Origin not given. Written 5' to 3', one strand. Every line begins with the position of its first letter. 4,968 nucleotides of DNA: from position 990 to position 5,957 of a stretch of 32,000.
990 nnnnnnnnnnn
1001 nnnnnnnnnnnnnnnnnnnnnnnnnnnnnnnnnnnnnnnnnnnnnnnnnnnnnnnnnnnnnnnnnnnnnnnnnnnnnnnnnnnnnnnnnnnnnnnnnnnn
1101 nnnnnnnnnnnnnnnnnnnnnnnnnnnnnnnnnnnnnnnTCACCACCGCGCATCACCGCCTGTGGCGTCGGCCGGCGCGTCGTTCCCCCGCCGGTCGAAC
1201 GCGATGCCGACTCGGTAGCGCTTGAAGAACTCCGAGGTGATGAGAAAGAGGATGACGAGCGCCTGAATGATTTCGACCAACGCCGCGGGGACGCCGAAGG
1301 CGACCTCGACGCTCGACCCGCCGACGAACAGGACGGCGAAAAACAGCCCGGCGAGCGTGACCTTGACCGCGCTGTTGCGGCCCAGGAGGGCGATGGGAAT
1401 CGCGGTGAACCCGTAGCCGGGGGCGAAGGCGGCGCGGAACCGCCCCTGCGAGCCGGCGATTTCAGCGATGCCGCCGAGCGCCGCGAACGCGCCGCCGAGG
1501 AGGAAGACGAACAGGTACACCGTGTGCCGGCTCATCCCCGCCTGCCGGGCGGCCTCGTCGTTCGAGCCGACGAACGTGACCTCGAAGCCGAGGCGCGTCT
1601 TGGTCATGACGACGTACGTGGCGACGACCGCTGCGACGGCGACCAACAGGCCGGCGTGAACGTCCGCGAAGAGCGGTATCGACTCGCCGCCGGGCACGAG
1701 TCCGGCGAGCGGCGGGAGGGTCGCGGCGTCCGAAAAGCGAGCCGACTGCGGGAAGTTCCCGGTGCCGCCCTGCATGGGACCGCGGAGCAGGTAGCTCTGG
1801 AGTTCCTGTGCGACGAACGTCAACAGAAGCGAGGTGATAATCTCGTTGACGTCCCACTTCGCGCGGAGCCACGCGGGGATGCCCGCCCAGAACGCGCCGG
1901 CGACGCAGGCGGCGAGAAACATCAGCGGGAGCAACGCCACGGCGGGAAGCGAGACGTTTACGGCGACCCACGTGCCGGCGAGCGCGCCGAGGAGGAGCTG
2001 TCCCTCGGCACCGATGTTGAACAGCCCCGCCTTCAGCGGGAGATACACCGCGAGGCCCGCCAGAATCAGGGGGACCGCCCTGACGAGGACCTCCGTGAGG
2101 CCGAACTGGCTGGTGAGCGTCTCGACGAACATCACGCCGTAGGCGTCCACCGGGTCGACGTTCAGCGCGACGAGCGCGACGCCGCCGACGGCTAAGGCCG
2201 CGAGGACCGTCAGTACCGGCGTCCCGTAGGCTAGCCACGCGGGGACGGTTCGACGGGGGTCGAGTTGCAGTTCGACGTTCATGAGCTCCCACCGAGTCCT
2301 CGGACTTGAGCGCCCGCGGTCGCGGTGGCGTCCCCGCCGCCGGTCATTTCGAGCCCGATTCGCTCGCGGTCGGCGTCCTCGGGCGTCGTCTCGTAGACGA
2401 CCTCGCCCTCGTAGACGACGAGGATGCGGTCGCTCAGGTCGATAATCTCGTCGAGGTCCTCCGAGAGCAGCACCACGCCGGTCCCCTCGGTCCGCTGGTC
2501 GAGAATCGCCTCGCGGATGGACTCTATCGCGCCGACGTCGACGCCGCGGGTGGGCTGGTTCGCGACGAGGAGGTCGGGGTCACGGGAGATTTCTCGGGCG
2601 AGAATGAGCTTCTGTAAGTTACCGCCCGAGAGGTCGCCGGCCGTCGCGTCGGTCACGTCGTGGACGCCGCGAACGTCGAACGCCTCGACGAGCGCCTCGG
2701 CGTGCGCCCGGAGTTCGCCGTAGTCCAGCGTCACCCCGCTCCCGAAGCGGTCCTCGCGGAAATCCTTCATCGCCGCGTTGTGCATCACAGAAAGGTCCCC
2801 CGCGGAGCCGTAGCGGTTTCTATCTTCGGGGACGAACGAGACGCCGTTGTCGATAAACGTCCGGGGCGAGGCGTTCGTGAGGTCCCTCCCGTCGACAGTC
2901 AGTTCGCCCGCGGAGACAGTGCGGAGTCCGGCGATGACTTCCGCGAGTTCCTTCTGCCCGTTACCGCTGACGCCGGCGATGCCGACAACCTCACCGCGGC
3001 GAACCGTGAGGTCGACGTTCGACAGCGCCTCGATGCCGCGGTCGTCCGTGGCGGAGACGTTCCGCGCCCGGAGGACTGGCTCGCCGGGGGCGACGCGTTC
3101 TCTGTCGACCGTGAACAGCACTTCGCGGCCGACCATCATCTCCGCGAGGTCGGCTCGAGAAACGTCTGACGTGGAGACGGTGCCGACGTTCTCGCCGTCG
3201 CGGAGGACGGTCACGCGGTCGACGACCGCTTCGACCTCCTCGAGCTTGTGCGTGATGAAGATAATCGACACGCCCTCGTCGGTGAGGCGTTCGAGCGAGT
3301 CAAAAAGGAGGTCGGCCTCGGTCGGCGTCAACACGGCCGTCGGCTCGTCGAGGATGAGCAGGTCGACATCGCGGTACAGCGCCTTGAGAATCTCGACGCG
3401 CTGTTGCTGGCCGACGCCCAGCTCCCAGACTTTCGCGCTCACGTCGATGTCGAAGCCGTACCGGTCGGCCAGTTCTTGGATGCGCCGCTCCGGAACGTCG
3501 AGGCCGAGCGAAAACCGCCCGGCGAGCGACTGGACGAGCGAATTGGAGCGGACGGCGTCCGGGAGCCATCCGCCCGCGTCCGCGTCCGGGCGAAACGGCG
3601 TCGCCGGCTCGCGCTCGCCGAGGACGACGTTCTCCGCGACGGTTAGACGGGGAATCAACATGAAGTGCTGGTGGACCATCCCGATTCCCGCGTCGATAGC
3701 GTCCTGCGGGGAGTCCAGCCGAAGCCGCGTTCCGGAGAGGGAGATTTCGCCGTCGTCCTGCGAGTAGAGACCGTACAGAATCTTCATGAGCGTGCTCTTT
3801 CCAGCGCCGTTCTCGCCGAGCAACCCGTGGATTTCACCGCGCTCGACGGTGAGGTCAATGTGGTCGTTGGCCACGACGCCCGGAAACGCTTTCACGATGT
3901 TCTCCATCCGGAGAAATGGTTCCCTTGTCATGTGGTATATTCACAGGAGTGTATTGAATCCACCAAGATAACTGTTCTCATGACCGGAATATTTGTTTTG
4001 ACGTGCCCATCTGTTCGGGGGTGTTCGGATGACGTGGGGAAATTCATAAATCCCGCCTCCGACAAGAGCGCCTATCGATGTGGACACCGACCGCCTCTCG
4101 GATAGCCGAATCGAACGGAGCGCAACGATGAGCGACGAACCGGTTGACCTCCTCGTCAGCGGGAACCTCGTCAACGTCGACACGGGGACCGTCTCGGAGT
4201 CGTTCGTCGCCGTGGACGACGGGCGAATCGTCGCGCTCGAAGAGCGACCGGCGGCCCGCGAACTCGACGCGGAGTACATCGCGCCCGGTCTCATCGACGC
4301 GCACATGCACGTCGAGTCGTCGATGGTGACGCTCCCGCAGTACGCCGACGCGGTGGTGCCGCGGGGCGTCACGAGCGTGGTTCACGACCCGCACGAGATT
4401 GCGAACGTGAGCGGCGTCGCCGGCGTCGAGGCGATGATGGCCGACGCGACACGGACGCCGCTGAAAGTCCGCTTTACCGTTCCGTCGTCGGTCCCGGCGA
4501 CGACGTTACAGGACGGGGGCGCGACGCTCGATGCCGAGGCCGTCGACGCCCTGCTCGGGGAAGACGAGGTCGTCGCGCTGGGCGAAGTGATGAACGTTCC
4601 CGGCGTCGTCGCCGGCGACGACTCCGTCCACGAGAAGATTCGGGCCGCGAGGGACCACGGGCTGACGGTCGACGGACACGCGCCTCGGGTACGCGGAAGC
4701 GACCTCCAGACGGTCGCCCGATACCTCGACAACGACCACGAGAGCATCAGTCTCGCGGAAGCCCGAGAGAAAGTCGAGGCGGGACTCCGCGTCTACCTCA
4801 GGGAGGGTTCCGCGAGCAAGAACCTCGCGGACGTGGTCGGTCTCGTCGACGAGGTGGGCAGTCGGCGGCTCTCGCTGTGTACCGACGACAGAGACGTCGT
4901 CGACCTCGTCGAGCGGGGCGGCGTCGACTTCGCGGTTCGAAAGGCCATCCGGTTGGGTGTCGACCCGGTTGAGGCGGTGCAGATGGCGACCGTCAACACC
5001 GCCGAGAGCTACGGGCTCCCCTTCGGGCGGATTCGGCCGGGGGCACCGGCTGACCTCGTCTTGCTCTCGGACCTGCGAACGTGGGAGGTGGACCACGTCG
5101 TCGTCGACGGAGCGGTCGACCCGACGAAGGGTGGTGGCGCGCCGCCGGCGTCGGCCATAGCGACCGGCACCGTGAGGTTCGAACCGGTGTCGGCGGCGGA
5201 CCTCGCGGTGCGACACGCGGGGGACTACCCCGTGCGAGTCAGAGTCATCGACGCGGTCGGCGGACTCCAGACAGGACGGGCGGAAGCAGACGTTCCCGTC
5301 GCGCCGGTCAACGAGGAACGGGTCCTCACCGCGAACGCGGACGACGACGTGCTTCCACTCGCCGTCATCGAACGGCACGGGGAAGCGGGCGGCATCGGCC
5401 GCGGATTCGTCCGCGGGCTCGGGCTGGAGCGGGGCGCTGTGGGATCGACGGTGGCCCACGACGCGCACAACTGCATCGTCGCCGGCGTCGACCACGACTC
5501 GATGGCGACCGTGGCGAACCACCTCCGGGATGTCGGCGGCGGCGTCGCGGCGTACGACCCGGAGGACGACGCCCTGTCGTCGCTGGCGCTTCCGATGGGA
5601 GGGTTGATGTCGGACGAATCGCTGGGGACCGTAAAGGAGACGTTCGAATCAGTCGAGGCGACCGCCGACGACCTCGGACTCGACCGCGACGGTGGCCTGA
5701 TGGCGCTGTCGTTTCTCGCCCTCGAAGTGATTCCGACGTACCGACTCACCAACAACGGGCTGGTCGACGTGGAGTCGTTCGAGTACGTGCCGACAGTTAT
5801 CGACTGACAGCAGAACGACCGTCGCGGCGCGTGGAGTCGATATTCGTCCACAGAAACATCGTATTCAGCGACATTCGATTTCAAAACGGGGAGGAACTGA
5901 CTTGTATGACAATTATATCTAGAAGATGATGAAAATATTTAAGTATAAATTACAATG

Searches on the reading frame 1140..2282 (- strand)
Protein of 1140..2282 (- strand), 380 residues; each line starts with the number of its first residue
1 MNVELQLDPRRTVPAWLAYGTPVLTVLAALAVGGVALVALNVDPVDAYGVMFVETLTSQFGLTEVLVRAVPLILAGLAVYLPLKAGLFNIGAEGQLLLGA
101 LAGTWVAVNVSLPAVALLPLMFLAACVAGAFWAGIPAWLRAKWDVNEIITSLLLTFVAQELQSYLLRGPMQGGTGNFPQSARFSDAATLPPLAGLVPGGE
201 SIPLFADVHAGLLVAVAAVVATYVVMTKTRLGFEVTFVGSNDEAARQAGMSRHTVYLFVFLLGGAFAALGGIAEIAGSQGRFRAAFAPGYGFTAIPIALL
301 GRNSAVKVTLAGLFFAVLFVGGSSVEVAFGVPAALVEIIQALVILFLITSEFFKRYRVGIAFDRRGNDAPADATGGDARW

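Call 5: search_protein_families(library=pfam, proteins=[window:1140-2282:-], max_evalue=0.01)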
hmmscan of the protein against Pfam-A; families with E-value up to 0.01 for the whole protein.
window:1140-2282:- (380 aa): 1 family
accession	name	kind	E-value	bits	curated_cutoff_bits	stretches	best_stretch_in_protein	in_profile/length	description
PF02653.21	BPD_transp_2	-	1.8e-35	122.8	26.8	1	62-347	2-268/269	Branched-chain amino acid transport system / permease component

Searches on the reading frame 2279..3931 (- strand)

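Call 5: search_protein_families(library=pfam, proteins=[window:2279-3931:-], max_evalue=0.01)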
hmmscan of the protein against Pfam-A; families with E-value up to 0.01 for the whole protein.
window:2279-3931:- (550 aa): 3 families
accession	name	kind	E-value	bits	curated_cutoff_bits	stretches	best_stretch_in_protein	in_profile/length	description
PF00005.33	ABC_tran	-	2.1e-49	168.1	25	2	24-199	3-137/137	ABC transporter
PF13304.12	AAA_21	-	8.5e-10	39.6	27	2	34-82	1-61/304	AAA domain, putative AbiEii toxin, Type IV TA system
PF13514.12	AAA_27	-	0.0081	16.2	22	0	18-70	12-68/206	AAA domain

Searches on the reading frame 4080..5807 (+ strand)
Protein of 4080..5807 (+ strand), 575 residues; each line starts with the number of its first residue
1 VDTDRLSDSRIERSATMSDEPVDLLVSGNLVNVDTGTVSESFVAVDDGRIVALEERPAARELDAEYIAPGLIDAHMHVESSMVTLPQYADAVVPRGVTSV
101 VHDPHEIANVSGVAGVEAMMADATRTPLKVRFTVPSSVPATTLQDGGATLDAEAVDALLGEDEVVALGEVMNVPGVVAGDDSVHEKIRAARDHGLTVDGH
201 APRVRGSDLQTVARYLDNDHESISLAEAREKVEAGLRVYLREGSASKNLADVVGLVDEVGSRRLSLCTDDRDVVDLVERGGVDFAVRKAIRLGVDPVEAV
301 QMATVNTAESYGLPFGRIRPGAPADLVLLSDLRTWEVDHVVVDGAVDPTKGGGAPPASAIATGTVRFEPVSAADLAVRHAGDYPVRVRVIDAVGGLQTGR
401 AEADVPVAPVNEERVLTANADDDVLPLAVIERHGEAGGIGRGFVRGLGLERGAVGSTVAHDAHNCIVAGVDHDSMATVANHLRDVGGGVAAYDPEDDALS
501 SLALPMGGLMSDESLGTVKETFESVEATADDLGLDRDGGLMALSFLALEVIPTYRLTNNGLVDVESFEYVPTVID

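Call 5: search_protein_families(library=pfam, proteins=[window:4080-5807:+], max_evalue=0.01)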
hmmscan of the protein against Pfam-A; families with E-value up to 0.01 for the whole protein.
window:4080-5807:+ (575 aa): 3 families
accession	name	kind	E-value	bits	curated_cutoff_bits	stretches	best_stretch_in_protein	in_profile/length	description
PF13382.11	Adenine_deam_C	-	4e-50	170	27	1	409-568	12-169/169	Adenine deaminase C-terminal domain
PF01979.26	Amidohydro_1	-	1.6e-35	123.4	25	1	66-344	1-342/345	Amidohydrolase family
PF07969.17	Amidohydro_3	-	3.2e-08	33.9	29.7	1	294-344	407-468/472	Amidohydrolase family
